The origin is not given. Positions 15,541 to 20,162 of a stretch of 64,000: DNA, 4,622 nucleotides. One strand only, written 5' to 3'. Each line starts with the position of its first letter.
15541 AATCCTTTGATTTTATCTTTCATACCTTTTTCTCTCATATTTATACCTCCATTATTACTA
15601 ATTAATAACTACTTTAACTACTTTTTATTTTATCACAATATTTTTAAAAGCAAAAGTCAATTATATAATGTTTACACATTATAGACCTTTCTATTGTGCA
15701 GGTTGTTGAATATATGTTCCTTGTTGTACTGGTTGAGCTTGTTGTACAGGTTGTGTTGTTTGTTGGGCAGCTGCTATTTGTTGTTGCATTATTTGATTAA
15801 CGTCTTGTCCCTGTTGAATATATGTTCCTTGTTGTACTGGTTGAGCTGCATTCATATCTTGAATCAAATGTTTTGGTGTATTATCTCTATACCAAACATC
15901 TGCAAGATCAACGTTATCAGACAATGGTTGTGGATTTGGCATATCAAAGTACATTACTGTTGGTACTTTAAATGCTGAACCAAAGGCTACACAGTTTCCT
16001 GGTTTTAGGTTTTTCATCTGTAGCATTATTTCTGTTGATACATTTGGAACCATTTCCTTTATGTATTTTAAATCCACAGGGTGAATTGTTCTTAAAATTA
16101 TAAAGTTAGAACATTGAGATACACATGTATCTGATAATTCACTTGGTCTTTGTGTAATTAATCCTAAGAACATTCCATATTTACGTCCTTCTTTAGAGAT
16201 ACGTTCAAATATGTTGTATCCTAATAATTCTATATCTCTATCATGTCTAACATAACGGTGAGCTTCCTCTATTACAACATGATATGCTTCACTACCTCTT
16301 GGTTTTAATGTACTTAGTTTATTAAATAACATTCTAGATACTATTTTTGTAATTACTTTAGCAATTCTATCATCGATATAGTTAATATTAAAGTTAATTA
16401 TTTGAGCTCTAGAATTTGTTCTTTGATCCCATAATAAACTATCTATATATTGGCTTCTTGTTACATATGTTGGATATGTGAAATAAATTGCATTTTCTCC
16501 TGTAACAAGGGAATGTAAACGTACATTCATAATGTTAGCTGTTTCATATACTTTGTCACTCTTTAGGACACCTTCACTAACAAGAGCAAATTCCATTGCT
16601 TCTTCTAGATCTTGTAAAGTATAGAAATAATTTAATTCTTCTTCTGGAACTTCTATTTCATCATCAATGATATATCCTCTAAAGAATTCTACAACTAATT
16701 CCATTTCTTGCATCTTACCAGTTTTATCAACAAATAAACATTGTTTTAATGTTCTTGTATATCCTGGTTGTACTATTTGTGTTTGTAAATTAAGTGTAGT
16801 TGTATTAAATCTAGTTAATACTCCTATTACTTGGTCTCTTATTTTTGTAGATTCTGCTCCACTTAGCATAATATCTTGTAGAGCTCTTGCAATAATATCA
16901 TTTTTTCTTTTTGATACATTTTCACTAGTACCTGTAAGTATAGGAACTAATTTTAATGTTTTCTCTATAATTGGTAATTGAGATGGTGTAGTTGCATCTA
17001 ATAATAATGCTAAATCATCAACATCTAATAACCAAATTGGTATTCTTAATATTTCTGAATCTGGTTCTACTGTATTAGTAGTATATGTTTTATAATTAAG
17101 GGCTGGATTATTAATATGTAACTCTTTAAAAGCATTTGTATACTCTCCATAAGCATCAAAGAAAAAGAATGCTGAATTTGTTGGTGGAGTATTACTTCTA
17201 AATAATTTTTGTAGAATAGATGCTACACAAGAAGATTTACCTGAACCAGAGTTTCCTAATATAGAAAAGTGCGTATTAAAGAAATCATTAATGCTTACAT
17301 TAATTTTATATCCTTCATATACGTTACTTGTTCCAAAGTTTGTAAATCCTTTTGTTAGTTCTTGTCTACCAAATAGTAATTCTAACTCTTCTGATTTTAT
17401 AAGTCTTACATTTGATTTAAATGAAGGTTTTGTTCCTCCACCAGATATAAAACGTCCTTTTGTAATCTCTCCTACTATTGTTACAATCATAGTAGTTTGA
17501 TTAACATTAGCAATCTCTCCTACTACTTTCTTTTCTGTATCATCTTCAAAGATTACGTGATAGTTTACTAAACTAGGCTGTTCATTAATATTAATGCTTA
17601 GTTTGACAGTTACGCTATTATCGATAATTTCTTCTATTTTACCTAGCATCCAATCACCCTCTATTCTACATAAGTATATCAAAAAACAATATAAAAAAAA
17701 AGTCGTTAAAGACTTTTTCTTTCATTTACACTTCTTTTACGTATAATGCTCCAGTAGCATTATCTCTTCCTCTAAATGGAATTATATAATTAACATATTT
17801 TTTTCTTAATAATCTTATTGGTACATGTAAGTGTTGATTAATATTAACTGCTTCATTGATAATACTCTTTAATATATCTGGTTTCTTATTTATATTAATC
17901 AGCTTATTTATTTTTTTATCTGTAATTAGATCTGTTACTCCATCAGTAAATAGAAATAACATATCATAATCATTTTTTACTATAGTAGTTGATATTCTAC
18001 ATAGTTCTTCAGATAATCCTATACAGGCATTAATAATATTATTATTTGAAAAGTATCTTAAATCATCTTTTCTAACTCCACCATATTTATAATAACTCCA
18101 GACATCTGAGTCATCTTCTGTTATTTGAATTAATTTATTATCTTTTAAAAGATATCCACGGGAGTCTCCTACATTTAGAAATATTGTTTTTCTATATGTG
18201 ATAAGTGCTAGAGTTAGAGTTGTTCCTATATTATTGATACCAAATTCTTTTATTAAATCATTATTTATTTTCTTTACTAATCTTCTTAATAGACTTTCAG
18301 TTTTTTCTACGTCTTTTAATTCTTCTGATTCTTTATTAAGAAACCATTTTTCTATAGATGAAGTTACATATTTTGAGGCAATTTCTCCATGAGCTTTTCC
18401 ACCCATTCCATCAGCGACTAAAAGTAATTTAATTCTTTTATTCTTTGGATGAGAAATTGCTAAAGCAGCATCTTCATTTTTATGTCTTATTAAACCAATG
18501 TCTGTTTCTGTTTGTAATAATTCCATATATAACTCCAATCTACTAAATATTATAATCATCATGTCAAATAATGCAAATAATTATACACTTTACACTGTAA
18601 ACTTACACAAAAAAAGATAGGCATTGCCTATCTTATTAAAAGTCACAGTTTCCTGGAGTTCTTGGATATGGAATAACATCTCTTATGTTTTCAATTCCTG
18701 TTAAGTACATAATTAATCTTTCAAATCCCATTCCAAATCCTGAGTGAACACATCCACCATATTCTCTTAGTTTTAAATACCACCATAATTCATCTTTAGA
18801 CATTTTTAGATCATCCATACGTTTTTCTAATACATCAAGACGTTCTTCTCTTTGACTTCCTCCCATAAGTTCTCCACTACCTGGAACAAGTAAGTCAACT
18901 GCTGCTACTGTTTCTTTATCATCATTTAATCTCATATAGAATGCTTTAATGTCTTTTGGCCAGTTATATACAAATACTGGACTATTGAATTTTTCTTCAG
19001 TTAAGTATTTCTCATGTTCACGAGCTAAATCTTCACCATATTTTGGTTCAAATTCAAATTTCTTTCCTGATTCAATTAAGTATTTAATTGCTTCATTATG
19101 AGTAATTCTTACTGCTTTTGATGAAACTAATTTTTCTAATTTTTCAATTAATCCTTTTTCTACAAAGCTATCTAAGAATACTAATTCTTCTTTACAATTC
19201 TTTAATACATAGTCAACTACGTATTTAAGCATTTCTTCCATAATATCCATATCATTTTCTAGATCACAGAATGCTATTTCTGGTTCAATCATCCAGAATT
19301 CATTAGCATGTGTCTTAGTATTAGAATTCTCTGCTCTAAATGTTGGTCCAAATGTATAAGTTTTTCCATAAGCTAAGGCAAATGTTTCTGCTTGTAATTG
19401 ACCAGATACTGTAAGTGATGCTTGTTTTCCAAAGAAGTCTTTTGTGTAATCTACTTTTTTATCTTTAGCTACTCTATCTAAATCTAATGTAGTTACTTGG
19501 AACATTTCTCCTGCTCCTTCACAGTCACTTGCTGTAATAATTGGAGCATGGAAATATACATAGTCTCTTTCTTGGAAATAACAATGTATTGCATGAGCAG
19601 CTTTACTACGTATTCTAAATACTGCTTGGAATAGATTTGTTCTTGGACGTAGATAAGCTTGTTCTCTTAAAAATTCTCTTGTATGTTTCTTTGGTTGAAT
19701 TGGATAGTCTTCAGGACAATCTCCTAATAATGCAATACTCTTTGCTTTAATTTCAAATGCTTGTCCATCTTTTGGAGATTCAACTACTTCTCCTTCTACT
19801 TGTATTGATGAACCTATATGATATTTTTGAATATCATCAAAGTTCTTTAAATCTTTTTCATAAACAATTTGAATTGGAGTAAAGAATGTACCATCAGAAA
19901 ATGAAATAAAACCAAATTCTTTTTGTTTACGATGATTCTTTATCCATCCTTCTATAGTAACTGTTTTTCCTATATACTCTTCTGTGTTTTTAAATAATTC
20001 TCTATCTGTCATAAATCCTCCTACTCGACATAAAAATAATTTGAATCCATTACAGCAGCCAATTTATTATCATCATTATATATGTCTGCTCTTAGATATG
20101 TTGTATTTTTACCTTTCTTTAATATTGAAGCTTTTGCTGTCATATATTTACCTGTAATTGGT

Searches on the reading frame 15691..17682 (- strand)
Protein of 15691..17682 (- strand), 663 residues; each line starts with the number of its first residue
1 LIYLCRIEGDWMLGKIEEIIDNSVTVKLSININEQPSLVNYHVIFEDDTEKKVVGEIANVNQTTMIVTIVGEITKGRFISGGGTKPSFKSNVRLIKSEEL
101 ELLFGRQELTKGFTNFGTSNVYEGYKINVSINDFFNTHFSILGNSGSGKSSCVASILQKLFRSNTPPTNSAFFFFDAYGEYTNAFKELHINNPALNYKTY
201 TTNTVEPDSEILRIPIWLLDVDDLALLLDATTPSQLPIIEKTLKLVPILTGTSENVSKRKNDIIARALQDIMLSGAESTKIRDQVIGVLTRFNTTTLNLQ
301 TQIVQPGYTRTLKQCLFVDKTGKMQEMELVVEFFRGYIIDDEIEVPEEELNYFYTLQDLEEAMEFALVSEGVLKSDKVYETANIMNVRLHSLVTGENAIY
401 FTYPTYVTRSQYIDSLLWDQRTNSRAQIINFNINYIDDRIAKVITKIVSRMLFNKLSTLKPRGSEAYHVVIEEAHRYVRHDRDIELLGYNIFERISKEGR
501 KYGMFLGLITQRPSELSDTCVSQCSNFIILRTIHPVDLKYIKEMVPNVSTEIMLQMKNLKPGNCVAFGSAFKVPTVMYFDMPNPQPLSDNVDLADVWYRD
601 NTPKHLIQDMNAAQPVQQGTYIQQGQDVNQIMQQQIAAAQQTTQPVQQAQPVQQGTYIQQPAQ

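Call 71: search_protein_families(library=pfam, proteins=[window:15691-17682:-], max_evalue=0.00001)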
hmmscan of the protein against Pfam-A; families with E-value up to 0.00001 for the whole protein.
window:15691-17682:- (663 aa): 1 family
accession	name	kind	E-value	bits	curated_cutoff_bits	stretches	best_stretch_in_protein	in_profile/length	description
PF01935.23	DUF87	-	2.2e-19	70.9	23.2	1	124-296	11-169/220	Helicase HerA, central domain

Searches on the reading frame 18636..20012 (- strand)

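Call 71: search_protein_families(library=pfam, proteins=[window:18636-20012:-], max_evalue=0.00001)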
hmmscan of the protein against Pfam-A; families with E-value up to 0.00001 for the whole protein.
window:18636-20012:- (458 aa): 2 families
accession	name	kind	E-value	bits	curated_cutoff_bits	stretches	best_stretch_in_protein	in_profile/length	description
PF00152.25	tRNA-synt_2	-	1.8e-65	221.5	25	1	113-452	3-307/308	tRNA synthetases class II (D, K and N)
PF01336.31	tRNA_anti-codon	-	4.9e-12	46.1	27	1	18-95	1-74/75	OB-fold nucleic acid binding domain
